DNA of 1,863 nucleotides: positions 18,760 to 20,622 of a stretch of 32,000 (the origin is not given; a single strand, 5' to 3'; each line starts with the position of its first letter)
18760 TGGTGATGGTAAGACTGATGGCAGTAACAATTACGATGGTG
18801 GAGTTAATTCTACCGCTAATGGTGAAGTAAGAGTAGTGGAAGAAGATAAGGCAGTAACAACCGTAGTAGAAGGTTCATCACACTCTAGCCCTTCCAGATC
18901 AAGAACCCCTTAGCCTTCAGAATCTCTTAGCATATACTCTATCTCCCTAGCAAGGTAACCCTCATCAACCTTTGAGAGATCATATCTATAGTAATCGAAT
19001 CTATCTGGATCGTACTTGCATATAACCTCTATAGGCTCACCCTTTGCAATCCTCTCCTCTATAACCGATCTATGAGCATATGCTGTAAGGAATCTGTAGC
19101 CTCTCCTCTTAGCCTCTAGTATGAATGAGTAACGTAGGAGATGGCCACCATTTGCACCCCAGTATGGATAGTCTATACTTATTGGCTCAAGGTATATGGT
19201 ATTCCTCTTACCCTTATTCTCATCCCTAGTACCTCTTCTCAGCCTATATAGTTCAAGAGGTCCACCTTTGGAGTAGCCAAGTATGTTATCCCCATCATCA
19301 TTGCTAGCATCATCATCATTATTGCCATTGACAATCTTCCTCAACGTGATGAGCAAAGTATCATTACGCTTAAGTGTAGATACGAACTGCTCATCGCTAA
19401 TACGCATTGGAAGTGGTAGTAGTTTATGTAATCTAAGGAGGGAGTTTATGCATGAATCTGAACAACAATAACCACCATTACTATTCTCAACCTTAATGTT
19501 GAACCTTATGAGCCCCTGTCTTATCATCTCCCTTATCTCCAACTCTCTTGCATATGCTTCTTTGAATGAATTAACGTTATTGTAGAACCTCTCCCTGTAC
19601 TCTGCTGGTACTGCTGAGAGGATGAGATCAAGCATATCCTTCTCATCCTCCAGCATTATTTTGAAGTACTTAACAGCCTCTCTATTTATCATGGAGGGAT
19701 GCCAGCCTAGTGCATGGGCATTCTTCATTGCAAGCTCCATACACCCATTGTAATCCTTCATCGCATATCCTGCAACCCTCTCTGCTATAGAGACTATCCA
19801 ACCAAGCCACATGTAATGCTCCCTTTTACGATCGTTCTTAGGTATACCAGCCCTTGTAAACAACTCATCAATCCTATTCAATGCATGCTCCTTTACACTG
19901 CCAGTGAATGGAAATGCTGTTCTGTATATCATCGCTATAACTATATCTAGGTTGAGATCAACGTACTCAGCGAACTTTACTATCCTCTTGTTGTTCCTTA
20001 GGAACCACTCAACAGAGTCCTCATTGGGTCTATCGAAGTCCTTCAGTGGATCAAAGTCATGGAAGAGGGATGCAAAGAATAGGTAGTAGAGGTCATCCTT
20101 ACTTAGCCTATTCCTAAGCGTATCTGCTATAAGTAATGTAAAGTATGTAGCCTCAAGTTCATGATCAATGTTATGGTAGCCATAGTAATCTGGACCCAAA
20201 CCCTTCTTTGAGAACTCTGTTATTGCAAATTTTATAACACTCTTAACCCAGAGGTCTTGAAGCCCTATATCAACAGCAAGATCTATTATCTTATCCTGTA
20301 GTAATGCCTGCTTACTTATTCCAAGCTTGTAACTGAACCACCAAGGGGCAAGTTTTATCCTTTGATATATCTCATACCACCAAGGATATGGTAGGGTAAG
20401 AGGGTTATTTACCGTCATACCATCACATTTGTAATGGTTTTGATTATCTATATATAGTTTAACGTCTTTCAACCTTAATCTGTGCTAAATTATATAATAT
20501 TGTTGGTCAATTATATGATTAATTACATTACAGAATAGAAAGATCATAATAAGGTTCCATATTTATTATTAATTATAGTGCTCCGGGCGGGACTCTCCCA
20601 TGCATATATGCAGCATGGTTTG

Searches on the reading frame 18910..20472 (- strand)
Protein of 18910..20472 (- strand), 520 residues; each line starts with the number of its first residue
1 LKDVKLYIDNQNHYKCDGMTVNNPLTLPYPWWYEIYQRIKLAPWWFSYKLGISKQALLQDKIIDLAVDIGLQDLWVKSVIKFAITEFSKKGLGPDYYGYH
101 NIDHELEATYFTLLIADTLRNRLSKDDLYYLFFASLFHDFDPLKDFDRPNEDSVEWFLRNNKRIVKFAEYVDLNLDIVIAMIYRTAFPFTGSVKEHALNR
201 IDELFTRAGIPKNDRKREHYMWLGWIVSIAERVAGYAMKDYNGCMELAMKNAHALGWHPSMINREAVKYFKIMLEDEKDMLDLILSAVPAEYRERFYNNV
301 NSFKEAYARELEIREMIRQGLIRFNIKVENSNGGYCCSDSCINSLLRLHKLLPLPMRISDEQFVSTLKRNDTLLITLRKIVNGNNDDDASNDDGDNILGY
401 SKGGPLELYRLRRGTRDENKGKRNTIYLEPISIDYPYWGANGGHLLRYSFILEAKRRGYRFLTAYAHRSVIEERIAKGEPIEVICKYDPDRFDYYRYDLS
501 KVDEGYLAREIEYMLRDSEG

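Call 4: search_protein_families(library=pfam, proteins=[window:18910-20472:-], max_evalue=10)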
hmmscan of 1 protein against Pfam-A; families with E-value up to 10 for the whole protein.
window:18910-20472:- (520 aa): 1 family
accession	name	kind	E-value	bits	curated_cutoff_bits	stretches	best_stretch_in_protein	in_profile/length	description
PF00233.25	PDEase_I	-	0.89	9.6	24.8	1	99-141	1-45/238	3'5'-cyclic nucleotide phosphodiesterase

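Call 5: search_protein_families(library=ncbifam, proteins=[window:18910-20472:-], max_evalue=10)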
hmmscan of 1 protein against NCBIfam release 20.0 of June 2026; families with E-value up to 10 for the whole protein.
window:18910-20472:- (520 aa): 0 families

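Call 6: search_solved_structures(query=window:18910-20472:-, max_evalue=10, show_alignments=2)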
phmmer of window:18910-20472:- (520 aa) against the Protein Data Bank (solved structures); distinct sequences matched with E-value up to 10: 0.

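Call 7: find_homologous_proteins(query=window:18910-20472:-, max_evalue=0.001)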
Query window:18910-20472:- (520 aa): 2140 proteins with E <= 0.001 among 7846 candidates; the best 120 are listed.
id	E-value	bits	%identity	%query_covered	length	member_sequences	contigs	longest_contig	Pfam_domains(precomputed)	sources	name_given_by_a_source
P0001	0.0e+0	1117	96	96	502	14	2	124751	-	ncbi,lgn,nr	ncbi:hypothetical protein HRbin04_00344 [archaeon HR04]|nr:hypothetical protein HRbin04_00344 [archa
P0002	0.0e+0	1032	88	96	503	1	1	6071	-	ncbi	ncbi:MAG: hypothetical protein QW560_06355 [Candidatus Nitrosocaldus sp.]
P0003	4.4e-291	984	84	96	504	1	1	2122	-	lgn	-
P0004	1.4e-287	972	82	96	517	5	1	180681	-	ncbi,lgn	ncbi:MAG: hypothetical protein ACK4FV_00525 [Candidatus Nitrosocaldus sp.]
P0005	1.8e-280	949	80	96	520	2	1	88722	-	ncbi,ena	-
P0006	1.2e-271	920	82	93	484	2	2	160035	-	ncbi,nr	ncbi:MAG: hypothetical protein RMJ59_03295 [Candidatus Nitrosocaldus sp.]|nr:hypothetical protein [C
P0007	2.9e-227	773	69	95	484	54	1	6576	-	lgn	-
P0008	9.4e-219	745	64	95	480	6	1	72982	-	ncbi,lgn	-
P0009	1.8e-214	731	65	94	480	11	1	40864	-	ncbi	-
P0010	2.2e-187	642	58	92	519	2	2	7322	-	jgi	-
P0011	2.3e-184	632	57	92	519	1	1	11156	-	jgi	jgi:hypothetical protein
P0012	7.5e-182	624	56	92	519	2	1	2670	-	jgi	-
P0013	1.3e-180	620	55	93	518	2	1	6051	-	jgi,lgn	-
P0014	1.6e-180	619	55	96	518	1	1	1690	-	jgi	-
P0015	1.8e-179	616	56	92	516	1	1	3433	-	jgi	-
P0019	3.5e-178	612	56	93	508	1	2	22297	PF00583.32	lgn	-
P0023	6.7e-176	604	54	93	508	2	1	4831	PF00583.32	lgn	-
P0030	1.5e-170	586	54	94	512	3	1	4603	PF00583.32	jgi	jgi:hypothetical protein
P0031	2.0e-170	586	55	92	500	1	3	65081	-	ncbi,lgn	-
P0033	2.9e-170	585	52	95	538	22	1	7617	-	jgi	-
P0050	1.9e-168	579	54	94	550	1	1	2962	-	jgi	jgi:GNAT superfamily N-acetyltransferase/histone H3/H4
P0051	4.6e-168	578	52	93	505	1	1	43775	-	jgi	jgi:hypothetical protein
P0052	5.8e-168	578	54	92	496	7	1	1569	PF00583.32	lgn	-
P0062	6.2e-167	574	53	91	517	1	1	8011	PF00583.32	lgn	-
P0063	6.3e-167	574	54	93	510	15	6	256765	-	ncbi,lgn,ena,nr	ncbi:MAG: hypothetical protein CMO16_00990 [Thaumarchaeota archaeon]|nr:hypothetical protein [Nitros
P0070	3.8e-166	572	52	95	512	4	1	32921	PF00583.32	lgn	-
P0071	3.9e-166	572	52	93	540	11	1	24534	-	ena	-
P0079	5.3e-165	568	52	96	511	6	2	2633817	-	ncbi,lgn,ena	-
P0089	2.0e-164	566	53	92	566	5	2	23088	-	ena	-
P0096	4.7e-164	565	50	95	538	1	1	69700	-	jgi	-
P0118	5.9e-163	561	50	94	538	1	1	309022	-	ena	-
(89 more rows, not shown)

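Call 10: search_protein_families(library=pfam, alignment_id=A1, max_evalue=1)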
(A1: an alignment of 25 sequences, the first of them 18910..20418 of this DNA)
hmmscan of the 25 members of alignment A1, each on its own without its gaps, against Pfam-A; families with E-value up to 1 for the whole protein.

A. member 1, window:18910-20418:- (502 aa): 1 family
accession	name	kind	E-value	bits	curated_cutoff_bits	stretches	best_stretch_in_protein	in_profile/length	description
PF00233.25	PDEase_I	-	0.84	9.7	24.8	0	81-123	1-45/238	3'5'-cyclic nucleotide phosphodiesterase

B. families by the number of members that match (of 25 scanned): 18 families
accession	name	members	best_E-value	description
PF00583.31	Acetyltransf_1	19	1.3e-05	Acetyltransferase (GNAT) family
PF00233.25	PDEase_I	14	0.00076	3'5'-cyclic nucleotide phosphodiesterase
PF01966.28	HD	9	0.0046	HD domain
PF10537.14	WAC_Acf1_DNA_bd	5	0.038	ATP-utilising chromatin assembly and remodelling N-terminal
PF09248.15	DUF1965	3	0.057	Domain of unknown function (DUF1965)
PF01165.25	Ribosomal_S21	2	0.0027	Ribosomal protein S21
PF22618.1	RskA_N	2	0.045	Anti-sigma-K factor RskA, N-terminal domain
PF14133.12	DUF4300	1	0.0042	Domain of unknown function (DUF4300)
PF09376.16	NurA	1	0.02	NurA domain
PF13023.12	HD_3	1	0.051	HD domain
PF16442.10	DUF5039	1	0.087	Domain of unknown function (DUF5039)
PF18584.7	SYCP2_SLD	1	0.11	Synaptonemal complex 2 Spt16M-like domain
PF21041.3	XMAP215_CLASP_TOG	1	0.11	XMAP215/Dis1/CLASP, TOG domain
PF03061.28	4HBT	1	0.14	Thioesterase superfamily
PF08361.16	TetR_C_2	1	0.17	MAATS-type transcriptional repressor, C-terminal region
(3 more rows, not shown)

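Call 11: search_solved_structures(query=A1, max_evalue=10, show_alignments=3)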
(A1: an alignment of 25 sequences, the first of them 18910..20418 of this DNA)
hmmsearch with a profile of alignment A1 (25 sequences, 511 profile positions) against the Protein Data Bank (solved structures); distinct sequences matched with E-value up to 10: 14.
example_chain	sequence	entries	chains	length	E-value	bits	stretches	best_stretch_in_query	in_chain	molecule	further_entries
2ckz_A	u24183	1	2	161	0.12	13.8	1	287-349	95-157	DNA-DIRECTED RNA POLYMERASE III 18 KD POLYPEPTIDE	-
5fj8_D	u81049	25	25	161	0.14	13.6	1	287-348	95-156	DNA-DIRECTED RNA POLYMERASE III SUBUNIT RPC9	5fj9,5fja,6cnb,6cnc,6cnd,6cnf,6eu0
3hc8_A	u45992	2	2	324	0.55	11.7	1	98-143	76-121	cGMP-specific 3',5'-cyclic phosphodiesterase,cAMP-specific 3',5'-cyclic phosphodiesterase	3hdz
2chm_A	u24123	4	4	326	0.56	11.7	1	98-143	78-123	CGMP-SPECIFIC 3', 5'-CYCLIC PHOSPHODIESTERASE, CAMP-SPECIFIC 3', 5'-CYCLIC PHOSPHODIESTERA | cGMP-specific 3',5'-cyclic phosphodiesterase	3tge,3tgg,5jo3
1udt_A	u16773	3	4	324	0.61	11.5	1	98-143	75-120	cGMP-specific 3',5'-cyclic phosphodiesterase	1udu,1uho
6vbi_A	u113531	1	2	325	0.61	11.5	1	98-143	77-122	cGMP-specific 3',5'-cyclic phosphodiesterase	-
2h40_A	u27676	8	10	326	0.61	11.5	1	98-143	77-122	cGMP-specific 3',5'-cyclic phosphodiesterase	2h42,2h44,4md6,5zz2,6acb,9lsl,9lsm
1t9s_A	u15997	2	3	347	0.61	11.5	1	98-143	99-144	cGMP-specific 3',5'-cyclic phosphodiesterase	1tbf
1rkp_A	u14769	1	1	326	0.62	11.5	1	98-143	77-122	cGMP-specific 3',5'-cyclic phosphodiesterase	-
3jab_C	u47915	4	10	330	0.63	11.5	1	98-143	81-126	phosphodiesterase 5/6 chimera catalytic domain | cGMP-specific 3',5'-cyclic phosphodiesterase catalytic domain, Cone cGMP-specific 3',5'-cy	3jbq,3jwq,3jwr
9ukw_A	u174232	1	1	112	0.64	11.5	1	288-351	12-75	A339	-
1xoz_A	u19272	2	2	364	0.66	11.4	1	98-143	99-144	cGMP-specific 3',5'-cyclic phosphodiesterase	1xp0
7oio_A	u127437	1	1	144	1.4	10.3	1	99-145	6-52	General secretion pathway protein C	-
3qsk_B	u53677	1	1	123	2.4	9.6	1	407-437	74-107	Engineered 5 Histidine anti-RNase A Camelid VHH Antibody Domain Variant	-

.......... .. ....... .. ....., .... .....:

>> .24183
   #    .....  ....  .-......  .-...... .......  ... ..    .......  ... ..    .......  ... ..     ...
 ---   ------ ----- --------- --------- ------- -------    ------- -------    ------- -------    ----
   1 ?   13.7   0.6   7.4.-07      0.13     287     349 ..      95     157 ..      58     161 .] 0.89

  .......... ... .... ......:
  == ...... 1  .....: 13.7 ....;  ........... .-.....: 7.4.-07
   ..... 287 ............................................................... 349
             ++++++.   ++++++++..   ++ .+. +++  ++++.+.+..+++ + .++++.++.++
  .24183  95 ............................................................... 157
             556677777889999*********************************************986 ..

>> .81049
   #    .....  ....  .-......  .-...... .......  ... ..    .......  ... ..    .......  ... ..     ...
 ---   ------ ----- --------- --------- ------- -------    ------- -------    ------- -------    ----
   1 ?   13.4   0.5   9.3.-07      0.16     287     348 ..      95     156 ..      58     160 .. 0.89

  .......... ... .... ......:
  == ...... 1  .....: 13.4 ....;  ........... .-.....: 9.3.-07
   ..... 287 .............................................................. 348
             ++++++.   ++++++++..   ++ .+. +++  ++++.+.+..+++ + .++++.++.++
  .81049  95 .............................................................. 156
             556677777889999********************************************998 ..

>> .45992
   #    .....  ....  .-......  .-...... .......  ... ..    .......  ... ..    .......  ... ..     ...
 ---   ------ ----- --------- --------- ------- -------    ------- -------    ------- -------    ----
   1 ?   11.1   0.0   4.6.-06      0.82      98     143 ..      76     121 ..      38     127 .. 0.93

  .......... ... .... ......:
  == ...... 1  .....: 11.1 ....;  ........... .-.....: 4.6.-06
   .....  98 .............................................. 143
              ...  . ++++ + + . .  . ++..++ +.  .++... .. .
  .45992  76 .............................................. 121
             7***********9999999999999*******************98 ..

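Call 18: predict_structure(alignment_id=A1)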
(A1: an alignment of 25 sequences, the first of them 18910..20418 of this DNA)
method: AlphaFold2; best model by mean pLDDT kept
length: 502 residues; sequences in the alignment: 25
mean_pLDDT: 79.9   pTM: 0.70
mean pLDDT of the five models: 79.9, 78.8, 77.8, 76.7, 70.0
residues with pLDDT >= 90: 169; 70-90: 222; 50-70: 73; < 50: 38
segments of 3 or more residues with pLDDT < 50: 1-9, 74-82, 366-375, 500-502
pLDDT, mean of each block of 10 residues (from residue 1): 37 63 70 79 94 94 83 47 75 96 94 95 59 83 93 96 90 87 96 94 96 89 80 62 77 86 94 94 90 80 78 59 84 66 85 84 58 59 87 72 86 70 75 90 86 79 77 74 88 70 37
secondary structure, 60 per line:
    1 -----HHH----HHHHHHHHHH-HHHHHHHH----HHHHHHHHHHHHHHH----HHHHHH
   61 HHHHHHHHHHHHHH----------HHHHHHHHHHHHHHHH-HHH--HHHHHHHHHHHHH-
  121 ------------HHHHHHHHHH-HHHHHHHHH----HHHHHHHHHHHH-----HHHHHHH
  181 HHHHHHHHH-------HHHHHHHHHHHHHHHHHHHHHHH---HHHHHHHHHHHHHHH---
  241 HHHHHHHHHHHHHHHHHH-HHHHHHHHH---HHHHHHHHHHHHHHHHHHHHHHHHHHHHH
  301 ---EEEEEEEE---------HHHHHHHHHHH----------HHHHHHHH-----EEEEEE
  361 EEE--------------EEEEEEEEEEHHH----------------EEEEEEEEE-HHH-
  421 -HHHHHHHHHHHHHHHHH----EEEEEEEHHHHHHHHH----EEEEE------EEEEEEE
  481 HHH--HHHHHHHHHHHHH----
elements in order: H13-22 H24-31 H36-50 H55-74 H85-100 H107-119 H133-142 H144-152 H157-168 H174-189 H197-219 H223-237 H241-258 H260-268 H272-300 E304-311 H321-331 H342-349 E355-363 E378-387 E407-415 H422-438 E443-449 H450-458 E463-467 E474-480 H486-498

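Call 20: fold_search(model_id=the predicted structure, library=pdb)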
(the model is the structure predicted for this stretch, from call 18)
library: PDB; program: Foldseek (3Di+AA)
matches with E <= 10: 785; with E <= 0.001: 6
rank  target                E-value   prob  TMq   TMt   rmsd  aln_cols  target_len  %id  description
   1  4jwp_A                4.1e-04  1.00  0.23  0.59   5.5       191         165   13  Crystal structure of Ribosomal-protein-alanine N-acetyltransferase from Brucella melitensis in complex with Acetyl CoA (released 2013-05-01)
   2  4j3g_A                4.9e-04  1.00  0.23  0.61   5.4       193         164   13  Crystal structure of Ribosomal-protein-alanine N-acetyltransferase from Brucella melitensis (released 2013-03-13)
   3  4j3g_D                5.5e-04  1.00  0.22  0.59   5.6       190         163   13  Crystal structure of Ribosomal-protein-alanine N-acetyltransferase from Brucella melitensis (released 2013-03-13)
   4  4mbu_A                5.7e-04  1.00  0.22  0.59   5.7       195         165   18  Crystal structure of N-acetyltransferase from Staphylococcus aureus Mu50 (released 2014-09-03)
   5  1q2d_A                9.1e-04  1.00  0.24  0.66   4.6       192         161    9  Crystal Structure of Tetrahymena GCN5 With Bound Coenzyme A and a 19-residue p53 peptide (released 2004-08-03)
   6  4ua3_A                9.9e-04  1.00  0.23  0.55   6.1       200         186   10  Crystal structure of selenomethionine labeled SpNatD (released 2015-01-28)
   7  3dr8_A                1.0e-03  1.00  0.23  0.55   6.8       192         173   14  Structure of yncA, a putative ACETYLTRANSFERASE from Salmonella typhimurium with its cofactor Acetyl-CoA (released 2008-08-12)
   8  5isv_A                1.1e-03  1.00  0.23  0.64   5.6       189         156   14  Crystal structure of the ribosomal-protein-S18-alanine N-acetyltransferase from Escherichia coli (released 2016-04-13)
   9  4ava                  1.1e-03  1.00  0.21  0.30  12.4       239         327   10  Crystal structure of protein lysine acetyltransferase Rv0998 from Mycobacterium tuberculosis (released 2012-07-11)
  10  2j8m_A                1.2e-03  1.00  0.23  0.59   5.8       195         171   12  Structure of P. aeruginosa acetyltransferase PA4866 (released 2007-02-06)
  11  8h6c_F                1.3e-03  1.00  0.24  0.64   5.3       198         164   12  Crystal structure of human GCN5 histone acetyltransferase domain bound with malonyl-CoA (released 2023-05-03)
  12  5isv_B                1.3e-03  1.00  0.22  0.62   6.2       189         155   13  Crystal structure of the ribosomal-protein-S18-alanine N-acetyltransferase from Escherichia coli (released 2016-04-13)
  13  1tiq_A                1.4e-03  1.00  0.23  0.58   5.6       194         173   13  Crystal Structure of an Acetyltransferase (PaiA) in complex with CoA and DTT from Bacillus subtilis, Northeast Structu (released 2004-07-13)
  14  4avb_A                1.4e-03  1.00  0.22  0.32  13.0       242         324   11  Crystal structure of protein lysine acetyltransferase Rv0998 in complex with acetyl CoA and cAMP (released 2012-07-11)
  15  2ae6_B                1.6e-03  1.00  0.22  0.64   4.9       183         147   11  Crystal Structure of Acetyltransferase of GNAT family from Enterococcus faecalis V583 (released 2005-09-06)
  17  1qsn_A                1.6e-03  1.00  0.25  0.66   4.6       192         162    9  CRYSTAL STRUCTURE OF TETRAHYMENA GCN5 WITH BOUND COENZYME A AND HISTONE H3 PEPTIDE (released 1999-09-08)
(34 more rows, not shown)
